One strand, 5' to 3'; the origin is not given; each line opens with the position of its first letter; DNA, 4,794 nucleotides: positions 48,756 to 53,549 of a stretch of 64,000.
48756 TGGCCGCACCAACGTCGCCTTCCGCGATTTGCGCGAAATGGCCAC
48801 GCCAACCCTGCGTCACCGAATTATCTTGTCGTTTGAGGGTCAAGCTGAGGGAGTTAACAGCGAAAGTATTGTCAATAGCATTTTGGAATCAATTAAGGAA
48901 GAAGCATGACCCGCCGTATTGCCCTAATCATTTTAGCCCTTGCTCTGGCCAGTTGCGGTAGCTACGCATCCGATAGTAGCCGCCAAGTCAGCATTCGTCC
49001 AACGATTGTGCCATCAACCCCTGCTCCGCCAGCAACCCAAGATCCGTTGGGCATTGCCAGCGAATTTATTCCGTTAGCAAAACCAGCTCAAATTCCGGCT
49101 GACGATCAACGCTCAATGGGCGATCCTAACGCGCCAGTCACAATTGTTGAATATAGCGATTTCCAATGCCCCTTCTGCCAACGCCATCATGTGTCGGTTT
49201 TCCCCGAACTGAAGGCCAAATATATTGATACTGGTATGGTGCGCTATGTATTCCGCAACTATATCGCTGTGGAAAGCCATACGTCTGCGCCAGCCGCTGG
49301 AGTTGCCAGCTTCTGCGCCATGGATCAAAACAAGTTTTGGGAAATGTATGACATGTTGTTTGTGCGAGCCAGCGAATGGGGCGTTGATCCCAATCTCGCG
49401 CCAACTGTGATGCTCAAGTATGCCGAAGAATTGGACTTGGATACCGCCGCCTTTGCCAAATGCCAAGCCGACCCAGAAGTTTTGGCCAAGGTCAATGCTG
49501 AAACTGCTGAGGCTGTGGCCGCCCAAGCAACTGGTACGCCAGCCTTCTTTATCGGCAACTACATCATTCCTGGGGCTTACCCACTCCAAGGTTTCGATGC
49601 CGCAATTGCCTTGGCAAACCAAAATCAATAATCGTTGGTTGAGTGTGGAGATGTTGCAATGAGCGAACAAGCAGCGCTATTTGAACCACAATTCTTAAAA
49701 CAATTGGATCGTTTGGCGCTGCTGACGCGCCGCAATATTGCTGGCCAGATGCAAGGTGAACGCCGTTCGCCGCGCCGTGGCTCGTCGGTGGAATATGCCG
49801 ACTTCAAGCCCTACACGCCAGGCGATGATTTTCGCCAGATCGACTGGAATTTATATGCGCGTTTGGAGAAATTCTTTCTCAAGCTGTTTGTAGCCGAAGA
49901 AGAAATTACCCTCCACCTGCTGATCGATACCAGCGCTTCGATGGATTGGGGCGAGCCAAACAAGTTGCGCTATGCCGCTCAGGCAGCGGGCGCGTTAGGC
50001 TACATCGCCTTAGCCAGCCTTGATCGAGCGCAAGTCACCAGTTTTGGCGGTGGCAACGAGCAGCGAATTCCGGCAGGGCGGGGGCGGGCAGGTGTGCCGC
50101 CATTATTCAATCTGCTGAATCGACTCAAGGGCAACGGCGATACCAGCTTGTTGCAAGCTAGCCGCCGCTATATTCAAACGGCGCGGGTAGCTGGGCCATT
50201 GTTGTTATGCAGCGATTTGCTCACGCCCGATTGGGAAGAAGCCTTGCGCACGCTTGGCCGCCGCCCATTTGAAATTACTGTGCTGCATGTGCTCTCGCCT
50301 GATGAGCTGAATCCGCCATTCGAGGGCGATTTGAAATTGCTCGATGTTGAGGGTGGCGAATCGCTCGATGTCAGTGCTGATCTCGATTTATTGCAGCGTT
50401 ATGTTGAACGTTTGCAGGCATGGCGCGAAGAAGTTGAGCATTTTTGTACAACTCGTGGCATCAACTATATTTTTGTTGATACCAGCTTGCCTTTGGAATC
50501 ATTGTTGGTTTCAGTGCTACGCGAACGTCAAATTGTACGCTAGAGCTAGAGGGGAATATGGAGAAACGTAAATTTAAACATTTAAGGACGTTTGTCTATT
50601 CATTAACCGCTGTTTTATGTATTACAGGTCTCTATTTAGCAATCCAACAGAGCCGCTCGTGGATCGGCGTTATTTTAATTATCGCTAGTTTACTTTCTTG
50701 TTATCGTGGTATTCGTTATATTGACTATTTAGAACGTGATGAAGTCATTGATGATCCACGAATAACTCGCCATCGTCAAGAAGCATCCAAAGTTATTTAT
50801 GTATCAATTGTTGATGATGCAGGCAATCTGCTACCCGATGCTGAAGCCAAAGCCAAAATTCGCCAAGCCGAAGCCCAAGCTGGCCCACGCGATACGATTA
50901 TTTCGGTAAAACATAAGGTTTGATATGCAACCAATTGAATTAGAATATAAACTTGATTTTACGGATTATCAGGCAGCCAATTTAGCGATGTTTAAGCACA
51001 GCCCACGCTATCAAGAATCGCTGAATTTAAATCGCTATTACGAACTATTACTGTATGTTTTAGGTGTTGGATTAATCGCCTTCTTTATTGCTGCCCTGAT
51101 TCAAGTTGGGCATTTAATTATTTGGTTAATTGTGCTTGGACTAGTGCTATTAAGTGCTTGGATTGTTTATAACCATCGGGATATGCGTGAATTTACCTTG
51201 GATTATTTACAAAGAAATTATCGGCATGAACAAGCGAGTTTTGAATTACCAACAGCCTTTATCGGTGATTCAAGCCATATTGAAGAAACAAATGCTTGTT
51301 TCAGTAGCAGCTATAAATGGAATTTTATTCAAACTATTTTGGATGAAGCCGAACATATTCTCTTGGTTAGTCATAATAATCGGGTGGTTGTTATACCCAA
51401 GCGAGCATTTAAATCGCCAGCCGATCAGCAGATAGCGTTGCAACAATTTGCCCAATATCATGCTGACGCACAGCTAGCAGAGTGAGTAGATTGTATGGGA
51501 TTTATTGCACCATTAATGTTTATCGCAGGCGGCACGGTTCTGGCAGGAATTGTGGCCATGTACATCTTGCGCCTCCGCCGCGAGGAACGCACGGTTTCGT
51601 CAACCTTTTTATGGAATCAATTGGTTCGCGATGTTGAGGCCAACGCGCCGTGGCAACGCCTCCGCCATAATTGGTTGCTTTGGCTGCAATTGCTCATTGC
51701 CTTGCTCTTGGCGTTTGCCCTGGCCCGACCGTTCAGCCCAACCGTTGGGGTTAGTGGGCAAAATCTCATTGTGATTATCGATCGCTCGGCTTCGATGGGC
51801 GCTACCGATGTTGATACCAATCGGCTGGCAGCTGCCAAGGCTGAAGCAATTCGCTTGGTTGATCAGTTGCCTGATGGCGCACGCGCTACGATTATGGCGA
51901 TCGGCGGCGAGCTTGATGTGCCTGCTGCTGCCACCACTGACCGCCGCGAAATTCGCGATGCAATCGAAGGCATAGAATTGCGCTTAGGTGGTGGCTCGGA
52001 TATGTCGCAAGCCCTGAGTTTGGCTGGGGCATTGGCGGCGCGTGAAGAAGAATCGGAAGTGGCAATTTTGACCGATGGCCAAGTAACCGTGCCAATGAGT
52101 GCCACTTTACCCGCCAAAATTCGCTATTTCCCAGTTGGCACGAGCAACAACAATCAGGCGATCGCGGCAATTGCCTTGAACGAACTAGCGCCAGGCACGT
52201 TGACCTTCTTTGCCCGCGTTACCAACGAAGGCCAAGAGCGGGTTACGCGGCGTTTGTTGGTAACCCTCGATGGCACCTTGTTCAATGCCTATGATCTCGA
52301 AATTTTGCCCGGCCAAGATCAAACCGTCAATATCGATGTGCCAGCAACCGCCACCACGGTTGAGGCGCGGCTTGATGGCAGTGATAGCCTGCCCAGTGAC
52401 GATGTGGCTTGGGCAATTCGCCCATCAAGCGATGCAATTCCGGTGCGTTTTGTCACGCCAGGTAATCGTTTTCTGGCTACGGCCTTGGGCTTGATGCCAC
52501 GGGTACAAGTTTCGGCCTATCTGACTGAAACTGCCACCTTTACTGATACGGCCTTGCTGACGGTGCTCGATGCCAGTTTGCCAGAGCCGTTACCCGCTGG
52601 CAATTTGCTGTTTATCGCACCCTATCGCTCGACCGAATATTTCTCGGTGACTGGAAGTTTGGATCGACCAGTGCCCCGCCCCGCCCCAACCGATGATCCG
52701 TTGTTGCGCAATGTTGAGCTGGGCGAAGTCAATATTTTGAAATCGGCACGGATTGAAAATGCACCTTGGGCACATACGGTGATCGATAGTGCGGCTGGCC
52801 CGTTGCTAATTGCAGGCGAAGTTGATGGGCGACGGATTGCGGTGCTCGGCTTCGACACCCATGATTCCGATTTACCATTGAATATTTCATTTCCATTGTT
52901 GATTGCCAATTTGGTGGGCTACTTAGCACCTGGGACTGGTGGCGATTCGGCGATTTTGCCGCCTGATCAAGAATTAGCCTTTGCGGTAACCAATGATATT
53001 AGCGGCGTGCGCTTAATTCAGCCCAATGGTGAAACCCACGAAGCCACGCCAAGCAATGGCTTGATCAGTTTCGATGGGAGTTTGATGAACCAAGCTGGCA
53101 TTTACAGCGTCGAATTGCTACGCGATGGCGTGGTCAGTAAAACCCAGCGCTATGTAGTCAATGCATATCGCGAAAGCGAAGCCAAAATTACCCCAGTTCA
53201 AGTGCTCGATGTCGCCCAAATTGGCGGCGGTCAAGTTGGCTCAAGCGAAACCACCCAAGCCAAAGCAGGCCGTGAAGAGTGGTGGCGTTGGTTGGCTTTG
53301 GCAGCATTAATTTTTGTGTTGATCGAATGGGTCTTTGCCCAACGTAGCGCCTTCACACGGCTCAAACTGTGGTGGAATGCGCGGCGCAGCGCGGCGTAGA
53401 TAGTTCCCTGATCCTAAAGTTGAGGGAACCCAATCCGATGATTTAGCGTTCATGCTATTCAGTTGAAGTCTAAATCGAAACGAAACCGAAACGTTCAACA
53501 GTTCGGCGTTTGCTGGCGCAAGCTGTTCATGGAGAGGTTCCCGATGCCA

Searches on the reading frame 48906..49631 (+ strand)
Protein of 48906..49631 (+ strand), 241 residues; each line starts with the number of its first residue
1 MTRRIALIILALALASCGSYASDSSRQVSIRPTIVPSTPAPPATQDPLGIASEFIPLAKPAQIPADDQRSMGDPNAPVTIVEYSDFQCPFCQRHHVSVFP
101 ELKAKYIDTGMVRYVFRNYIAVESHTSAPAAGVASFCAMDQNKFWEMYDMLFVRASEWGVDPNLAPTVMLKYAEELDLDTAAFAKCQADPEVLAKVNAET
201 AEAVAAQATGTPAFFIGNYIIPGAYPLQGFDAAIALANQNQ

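Call 54: search_protein_families(library=pfam, proteins=[window:48906-49631:+], max_evalue=0.001)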
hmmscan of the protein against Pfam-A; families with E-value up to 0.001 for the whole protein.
window:48906-49631:+ (241 aa): 2 families
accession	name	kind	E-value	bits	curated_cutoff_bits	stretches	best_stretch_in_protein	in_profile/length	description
PF13462.12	Thioredoxin_4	-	3.2e-31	109.2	23.2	1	67-234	4-163/165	Thioredoxin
PF01323.26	DSBA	-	7.8e-13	49.1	25.6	1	137-234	96-190/191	DSBA-like thioredoxin domain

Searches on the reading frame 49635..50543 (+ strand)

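Call 54: search_protein_families(library=pfam, proteins=[window:49635-50543:+], max_evalue=0.001)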
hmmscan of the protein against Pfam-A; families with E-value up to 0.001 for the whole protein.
window:49635-50543:+ (302 aa): 2 families
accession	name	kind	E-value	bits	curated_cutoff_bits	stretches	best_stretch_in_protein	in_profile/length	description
PF01882.25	DUF58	-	2.5e-34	118.8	23.4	1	57-263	2-213/216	Protein of unknown function DUF58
PF13519.12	VWA_2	-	1.8e-05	25.7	27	1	95-177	3-83/107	von Willebrand factor type A domain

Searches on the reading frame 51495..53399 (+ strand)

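Call 54: search_protein_families(library=pfam, proteins=[window:51495-53399:+], max_evalue=0.001)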
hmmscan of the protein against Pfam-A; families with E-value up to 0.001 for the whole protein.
window:51495-53399:+ (634 aa): 4 families
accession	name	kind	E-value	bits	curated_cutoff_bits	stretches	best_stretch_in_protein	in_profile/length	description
PF13519.12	VWA_2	-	1.2e-16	61.7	27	1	91-196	1-107/107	von Willebrand factor type A domain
PF07584.16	BatA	-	3.4e-14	53.4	25.9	1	1-79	1-77/77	Aerotolerance regulator N-terminal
PF00092.34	VWA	-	1.3e-06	29.2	23.8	1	90-240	1-160/174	von Willebrand factor type A domain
PF13768.12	VWA_3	-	0.00051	20.6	27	0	90-197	2-108/155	von Willebrand factor type A domain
